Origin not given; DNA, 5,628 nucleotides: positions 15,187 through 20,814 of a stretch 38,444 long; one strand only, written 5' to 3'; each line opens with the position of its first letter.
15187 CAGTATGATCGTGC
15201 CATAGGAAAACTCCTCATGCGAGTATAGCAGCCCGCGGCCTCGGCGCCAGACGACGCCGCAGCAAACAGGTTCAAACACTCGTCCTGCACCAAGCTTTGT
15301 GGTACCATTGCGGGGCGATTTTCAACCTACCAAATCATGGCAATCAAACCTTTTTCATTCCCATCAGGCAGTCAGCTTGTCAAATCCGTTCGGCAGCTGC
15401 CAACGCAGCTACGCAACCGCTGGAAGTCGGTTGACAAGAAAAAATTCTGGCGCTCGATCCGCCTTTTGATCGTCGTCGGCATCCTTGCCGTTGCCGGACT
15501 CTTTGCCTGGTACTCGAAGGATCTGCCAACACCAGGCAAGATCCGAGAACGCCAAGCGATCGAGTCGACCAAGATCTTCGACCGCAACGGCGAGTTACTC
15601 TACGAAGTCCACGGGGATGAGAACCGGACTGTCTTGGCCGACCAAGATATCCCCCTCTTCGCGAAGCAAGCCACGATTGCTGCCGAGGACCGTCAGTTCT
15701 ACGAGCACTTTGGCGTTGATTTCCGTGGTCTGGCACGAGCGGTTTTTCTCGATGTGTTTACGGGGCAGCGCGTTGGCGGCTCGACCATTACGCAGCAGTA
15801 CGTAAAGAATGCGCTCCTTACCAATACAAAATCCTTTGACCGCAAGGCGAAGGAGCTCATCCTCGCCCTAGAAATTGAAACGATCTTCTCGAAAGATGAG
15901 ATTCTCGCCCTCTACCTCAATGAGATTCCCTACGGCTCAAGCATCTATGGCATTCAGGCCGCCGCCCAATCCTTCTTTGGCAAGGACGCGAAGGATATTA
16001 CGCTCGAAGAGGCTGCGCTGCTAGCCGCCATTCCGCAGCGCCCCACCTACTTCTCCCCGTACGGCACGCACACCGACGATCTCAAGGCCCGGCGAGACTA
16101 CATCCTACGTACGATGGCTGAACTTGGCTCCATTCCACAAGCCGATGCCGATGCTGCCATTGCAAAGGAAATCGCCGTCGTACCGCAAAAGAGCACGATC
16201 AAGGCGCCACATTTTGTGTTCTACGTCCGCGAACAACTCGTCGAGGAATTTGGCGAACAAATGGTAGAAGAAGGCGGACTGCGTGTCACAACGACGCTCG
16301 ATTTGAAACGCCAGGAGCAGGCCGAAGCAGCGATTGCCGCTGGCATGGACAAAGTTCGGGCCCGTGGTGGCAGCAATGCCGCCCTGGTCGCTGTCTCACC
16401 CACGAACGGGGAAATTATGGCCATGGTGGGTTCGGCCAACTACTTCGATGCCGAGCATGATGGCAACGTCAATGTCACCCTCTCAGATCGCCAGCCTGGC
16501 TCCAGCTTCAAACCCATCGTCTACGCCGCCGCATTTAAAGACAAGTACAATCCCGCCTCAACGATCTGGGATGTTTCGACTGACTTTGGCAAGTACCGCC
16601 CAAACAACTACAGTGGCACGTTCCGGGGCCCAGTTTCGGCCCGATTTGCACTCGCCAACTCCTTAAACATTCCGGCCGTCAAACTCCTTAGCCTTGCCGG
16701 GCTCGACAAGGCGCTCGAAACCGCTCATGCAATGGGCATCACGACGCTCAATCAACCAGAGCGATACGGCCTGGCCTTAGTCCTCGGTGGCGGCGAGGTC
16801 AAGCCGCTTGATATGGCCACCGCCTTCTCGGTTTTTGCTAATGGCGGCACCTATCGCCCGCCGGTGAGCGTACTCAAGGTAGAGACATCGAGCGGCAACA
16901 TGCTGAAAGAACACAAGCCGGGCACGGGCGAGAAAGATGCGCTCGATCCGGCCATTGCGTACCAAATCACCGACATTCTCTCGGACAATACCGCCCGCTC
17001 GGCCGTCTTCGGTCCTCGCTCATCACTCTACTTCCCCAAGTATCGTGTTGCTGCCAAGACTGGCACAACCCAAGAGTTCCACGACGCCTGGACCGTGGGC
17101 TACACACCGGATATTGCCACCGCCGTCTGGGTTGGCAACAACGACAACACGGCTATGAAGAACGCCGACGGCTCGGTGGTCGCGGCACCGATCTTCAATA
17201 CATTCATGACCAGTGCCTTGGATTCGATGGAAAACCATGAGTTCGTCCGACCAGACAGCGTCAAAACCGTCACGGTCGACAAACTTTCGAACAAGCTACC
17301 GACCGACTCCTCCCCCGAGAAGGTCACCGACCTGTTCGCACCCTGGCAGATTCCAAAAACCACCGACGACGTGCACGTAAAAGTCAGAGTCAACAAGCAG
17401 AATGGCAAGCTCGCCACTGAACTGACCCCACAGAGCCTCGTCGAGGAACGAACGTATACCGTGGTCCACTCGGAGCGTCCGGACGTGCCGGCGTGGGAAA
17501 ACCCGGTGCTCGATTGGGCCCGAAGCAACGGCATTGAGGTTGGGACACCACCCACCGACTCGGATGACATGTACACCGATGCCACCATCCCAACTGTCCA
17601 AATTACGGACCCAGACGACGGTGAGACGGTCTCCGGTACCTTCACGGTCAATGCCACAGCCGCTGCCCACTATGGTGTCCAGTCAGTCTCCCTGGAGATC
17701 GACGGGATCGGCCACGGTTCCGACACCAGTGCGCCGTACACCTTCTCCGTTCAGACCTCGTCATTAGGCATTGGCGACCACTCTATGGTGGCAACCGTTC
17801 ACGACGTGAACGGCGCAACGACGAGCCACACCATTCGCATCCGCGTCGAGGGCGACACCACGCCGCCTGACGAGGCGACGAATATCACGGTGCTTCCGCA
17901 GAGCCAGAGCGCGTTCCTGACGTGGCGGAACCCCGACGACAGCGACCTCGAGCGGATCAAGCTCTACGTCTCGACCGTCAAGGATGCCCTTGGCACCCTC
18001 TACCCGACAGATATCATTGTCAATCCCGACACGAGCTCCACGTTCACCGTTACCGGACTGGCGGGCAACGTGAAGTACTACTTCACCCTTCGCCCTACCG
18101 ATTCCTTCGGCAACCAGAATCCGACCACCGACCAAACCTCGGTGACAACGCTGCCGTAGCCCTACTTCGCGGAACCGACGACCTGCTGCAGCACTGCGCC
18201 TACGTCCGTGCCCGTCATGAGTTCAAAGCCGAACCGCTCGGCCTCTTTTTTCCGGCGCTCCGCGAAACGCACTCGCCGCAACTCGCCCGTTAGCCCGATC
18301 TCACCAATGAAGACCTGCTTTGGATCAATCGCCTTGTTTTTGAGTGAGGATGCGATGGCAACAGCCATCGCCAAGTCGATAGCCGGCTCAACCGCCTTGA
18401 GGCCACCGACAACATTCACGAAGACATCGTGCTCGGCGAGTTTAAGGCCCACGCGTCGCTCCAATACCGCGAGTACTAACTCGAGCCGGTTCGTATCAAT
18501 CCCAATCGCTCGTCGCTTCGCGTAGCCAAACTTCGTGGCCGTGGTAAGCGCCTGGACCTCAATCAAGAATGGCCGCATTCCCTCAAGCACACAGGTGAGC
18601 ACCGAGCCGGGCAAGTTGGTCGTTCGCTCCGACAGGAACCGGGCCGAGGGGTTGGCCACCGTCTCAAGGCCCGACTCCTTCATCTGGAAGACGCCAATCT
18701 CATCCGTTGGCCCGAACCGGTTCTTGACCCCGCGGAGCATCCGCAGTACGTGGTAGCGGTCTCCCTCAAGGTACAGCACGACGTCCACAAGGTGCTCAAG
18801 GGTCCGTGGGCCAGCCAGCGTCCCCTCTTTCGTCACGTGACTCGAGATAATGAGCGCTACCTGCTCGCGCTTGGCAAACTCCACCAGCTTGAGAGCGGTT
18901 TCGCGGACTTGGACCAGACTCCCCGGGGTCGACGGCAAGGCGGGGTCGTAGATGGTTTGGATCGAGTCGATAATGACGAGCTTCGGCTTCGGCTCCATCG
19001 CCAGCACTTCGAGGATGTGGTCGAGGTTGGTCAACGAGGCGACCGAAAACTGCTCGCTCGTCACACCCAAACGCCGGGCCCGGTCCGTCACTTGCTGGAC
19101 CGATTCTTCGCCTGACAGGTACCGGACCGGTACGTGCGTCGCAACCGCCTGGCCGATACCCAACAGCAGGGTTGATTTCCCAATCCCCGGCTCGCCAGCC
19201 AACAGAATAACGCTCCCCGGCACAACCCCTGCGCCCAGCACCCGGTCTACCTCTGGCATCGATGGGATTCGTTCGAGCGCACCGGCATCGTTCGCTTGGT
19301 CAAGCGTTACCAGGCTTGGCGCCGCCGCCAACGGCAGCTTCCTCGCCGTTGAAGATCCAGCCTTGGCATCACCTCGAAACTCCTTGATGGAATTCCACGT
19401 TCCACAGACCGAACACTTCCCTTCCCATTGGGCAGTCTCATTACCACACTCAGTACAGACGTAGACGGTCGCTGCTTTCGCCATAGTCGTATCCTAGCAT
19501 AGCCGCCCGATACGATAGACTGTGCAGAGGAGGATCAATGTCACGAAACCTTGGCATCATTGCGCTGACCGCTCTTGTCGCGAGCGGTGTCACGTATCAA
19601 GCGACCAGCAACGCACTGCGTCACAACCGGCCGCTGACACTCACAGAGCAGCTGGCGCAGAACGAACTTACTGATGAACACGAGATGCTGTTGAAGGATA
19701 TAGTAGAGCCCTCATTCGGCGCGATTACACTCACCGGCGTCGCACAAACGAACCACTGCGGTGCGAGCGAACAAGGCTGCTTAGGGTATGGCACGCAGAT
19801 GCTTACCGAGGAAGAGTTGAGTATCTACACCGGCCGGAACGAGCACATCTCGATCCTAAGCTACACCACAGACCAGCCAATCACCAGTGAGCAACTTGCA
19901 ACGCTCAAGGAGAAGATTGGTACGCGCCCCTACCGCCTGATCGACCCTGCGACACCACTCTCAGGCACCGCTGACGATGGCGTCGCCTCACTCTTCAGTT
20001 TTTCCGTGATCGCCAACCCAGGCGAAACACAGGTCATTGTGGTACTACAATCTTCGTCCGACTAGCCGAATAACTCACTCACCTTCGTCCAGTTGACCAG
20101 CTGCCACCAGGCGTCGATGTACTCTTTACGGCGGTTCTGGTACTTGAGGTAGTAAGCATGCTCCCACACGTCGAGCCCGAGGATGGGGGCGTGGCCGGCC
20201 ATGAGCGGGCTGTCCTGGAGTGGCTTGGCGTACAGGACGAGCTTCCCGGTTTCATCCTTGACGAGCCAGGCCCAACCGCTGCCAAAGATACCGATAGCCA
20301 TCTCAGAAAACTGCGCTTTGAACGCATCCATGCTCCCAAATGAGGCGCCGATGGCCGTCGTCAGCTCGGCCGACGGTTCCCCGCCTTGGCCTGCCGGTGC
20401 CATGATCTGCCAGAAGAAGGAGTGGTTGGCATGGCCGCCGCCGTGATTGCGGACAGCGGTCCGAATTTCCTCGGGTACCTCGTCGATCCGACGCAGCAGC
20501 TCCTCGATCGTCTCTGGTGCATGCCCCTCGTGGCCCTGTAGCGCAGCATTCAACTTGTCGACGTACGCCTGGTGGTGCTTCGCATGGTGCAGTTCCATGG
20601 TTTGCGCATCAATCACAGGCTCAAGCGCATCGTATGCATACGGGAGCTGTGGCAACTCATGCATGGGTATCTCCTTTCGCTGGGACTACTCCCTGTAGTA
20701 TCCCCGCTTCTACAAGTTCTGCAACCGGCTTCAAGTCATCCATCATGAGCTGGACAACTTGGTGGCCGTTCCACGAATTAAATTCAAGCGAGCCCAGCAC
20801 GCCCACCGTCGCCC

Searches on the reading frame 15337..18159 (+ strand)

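Call 8: search_protein_families(library=pfam, proteins=[window:15337-18159:+], max_evalue=0.01)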
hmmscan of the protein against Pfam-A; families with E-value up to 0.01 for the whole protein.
window:15337-18159:+ (940 aa): 4 families
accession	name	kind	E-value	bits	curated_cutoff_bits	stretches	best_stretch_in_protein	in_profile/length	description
PF00912.28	Transgly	-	1.1e-59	201.3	27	1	85-260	2-177/178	Transglycosylase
PF00905.27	Transpeptidase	-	6.6e-28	98.2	22.1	1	349-624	2-298/299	Penicillin binding protein transpeptidase domain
PF17957.7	Big_7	-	2.1e-13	51.2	24.1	1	752-817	1-68/70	Bacterial Ig domain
PF00041.27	fn3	-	0.0023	18.6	25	1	848-931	4-78/84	Fibronectin type III domain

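Call 9: search_protein_families(library=ncbifam, proteins=[window:15337-18159:+], max_evalue=0.01)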
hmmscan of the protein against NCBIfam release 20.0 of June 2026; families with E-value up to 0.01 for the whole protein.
window:15337-18159:+ (940 aa): 16 families
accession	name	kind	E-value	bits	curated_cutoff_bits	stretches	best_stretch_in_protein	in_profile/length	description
TIGR02074.1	PBP_1a_fam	subfamily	8.1e-155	516.6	508.75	1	97-628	2-533/535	PBP1A family penicillin-binding protein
TIGR02073.1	PBP_1c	equivalog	3.6e-144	482.1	494.2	1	74-708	8-620/728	penicillin-binding protein 1C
NF051885.1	tranpepglycosPbpC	equivalog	2.3e-128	429.6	900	1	34-644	6-610/632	multimodular transpeptidase-transglycosylase PbpC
TIGR02071.1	PBP_1b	equivalog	9.4e-97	324.9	717.75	1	93-654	143-707/729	penicillin-binding protein 1B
NF038276.1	strep_PBP2A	exception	1.7e-92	310.9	1100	1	34-645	30-654/716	penicillin-binding protein PBP2A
NF008643.0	PRK11636.1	equivalog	9.2e-86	288.8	1263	3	44-335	14-305/850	peptidoglycan glycosyltransferase/peptidoglycan DD-transpeptidase MrcA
NF038272.1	strep_PBP1A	exception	2.3e-77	260.8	1075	1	42-579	16-560/658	penicillin-binding protein PBP1A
NF008414.0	PRK11240.1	equivalog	5.9e-76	256.1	1121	1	109-644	76-581/774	peptidoglycan glycosyltransferase PbpC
NF007061.0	PRK09506.1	equivalog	2.1e-74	250.8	1120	1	94-652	208-769/825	bifunctional glycosyl transferase/transpeptidase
NF011423.0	PRK14850.1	equivalog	5e-68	230.2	1275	1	95-670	155-732/764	penicillin-binding protein 1b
NF038274.1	strep_PBP1B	exception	1.3e-59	202.3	1225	2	83-255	68-245/745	penicillin-binding protein PBP1B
TIGR02070.1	mono_pep_trsgly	equivalog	1.3e-37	129.4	182.65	1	105-263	63-221/224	monofunctional biosynthetic peptidoglycan transglycosylase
NF010008.0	PRK13481.1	equivalog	1.3e-33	116.4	270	1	96-270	79-259/269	glycosyltransferase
TIGR03423.1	pbp2_mrdA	equivalog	8.6e-19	67.5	455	2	487-625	436-588/593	penicillin-binding protein 2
TIGR02214.1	spoVD_pbp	equivalog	2.5e-09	36.1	688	1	487-632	407-559/636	stage V sporulation protein D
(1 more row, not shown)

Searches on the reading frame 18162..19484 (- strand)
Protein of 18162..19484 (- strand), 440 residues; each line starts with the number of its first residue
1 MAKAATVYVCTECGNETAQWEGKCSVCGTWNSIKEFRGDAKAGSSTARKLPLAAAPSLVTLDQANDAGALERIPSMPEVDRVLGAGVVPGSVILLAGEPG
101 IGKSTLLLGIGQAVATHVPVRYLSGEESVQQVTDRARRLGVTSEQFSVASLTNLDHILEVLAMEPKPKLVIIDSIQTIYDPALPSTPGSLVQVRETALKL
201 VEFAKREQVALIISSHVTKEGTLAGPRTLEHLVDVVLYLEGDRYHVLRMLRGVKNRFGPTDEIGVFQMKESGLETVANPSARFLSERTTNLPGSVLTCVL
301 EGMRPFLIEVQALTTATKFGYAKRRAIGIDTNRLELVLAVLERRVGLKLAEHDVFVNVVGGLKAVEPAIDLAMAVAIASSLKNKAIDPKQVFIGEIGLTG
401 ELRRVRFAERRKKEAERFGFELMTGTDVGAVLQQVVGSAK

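Call 75: search_protein_families(library=pfam, proteins=[window:18162-19484:-], max_evalue=0.001)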
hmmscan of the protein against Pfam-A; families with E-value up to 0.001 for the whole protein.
window:18162-19484:- (440 aa): 7 families
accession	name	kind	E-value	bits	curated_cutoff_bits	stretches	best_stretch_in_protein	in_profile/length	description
PF13481.12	AAA_25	-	5.1e-13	49.5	27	1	76-221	18-194/195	AAA domain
PF06745.19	ATPase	-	4e-11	43.2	26.6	2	77-147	6-78/231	KaiC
PF18073.7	Zn_ribbon_LapB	-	6e-09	35.9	25.7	1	8-35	1-28/28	Rubredoxin metal binding domain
PF13541.12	ChlI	-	1.5e-07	31.8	27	1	339-419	31-111/121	Subunit ChlI of Mg-chelatase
PF03796.21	DnaB_C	-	2.5e-06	27.5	27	1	79-153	9-86/255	DnaB-like helicase C terminal domain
PF06068.19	TIP49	-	0.00045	19.9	23.8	0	86-127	46-87/347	TIP49 P-loop domain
PF00004.35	AAA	-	0.00095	20.1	21.2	0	93-182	1-73/131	ATPase family associated with various cellular activities (AAA)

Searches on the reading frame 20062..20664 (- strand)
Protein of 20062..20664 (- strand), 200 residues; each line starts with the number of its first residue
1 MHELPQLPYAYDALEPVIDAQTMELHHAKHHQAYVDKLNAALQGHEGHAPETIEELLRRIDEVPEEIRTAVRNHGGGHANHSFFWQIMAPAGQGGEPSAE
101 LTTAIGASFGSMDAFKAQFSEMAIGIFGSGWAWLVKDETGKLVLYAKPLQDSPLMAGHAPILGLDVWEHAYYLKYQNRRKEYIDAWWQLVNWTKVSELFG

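Call 75: search_protein_families(library=pfam, proteins=[window:20062-20664:-], max_evalue=0.001)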
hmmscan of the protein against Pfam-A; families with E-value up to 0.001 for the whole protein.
window:20062-20664:- (200 aa): 2 families
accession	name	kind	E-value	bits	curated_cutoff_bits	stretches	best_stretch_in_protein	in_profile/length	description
PF02777.23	Sod_Fe_C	-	8e-41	138.7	20.9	1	97-197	1-101/102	Iron/manganese superoxide dismutases, C-terminal domain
PF00081.27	Sod_Fe_N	-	9.2e-32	109.8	27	1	2-89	2-82/82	Iron/manganese superoxide dismutases, alpha-hairpin domain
